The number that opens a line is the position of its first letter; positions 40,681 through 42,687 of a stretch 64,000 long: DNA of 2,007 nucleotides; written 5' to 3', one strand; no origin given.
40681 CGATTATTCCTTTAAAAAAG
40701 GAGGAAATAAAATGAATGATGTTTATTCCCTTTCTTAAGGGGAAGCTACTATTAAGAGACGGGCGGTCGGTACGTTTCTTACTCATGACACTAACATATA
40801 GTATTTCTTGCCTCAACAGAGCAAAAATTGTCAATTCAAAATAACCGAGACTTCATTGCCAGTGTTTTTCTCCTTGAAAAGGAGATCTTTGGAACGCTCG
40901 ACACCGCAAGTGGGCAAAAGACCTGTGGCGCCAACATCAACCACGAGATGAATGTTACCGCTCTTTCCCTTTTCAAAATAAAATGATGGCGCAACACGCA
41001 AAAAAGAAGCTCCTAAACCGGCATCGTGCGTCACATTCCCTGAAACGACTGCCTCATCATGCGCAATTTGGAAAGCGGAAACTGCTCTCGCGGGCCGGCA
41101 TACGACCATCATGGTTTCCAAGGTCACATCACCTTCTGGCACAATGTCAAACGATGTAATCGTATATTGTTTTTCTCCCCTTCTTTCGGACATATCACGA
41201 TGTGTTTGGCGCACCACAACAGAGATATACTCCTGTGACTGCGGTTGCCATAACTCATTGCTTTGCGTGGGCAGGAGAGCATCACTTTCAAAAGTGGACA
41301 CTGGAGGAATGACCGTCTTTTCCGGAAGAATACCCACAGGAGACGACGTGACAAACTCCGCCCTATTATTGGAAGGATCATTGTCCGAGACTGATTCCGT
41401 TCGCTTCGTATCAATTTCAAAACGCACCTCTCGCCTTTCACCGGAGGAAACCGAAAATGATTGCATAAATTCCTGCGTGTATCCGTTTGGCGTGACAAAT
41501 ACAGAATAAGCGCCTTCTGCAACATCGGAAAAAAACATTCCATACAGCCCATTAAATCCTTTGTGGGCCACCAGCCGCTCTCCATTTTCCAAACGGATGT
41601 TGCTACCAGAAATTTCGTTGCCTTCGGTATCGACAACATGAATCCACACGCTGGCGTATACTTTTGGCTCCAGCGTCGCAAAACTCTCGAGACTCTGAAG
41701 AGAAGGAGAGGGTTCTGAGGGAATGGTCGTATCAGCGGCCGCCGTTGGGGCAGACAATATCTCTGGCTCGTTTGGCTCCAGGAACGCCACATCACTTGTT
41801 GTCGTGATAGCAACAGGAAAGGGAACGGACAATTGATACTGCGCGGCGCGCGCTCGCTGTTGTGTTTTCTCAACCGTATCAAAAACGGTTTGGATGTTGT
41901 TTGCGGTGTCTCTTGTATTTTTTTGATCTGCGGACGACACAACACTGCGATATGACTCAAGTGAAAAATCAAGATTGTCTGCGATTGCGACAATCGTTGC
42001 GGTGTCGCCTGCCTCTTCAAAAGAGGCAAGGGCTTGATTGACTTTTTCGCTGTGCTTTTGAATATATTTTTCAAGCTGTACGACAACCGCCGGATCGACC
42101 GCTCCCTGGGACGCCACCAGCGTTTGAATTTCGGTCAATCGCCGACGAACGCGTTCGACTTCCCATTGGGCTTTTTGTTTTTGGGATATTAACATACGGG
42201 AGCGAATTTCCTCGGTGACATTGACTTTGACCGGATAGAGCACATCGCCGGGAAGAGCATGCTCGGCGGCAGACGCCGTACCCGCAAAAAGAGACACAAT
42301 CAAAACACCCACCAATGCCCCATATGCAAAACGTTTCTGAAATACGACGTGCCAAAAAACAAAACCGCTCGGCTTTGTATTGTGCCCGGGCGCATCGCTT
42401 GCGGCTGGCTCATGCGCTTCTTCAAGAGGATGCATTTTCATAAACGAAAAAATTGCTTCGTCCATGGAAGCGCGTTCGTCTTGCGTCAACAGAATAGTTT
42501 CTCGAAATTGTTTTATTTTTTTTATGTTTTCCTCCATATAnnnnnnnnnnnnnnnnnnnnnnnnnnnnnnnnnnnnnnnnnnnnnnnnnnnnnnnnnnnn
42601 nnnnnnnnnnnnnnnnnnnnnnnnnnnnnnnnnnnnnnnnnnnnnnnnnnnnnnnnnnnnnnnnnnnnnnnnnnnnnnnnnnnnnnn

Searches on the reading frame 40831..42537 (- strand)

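Call 97: search_protein_families(library=pfam, proteins=[window:40831-42537:-], max_evalue=0.001)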
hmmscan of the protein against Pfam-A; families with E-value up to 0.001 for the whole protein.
window:40831-42537:- (568 aa): 2 families
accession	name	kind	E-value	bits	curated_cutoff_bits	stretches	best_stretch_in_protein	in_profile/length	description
PF18915.5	DUF5667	-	1.8e-06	28.7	27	1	94-182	2-77/99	Domain of unknown function (DUF5667)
PF13620.12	CarboxypepD_reg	-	0.00023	21.9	32.3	1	298-374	3-80/82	Carboxypeptidase regulatory-like domain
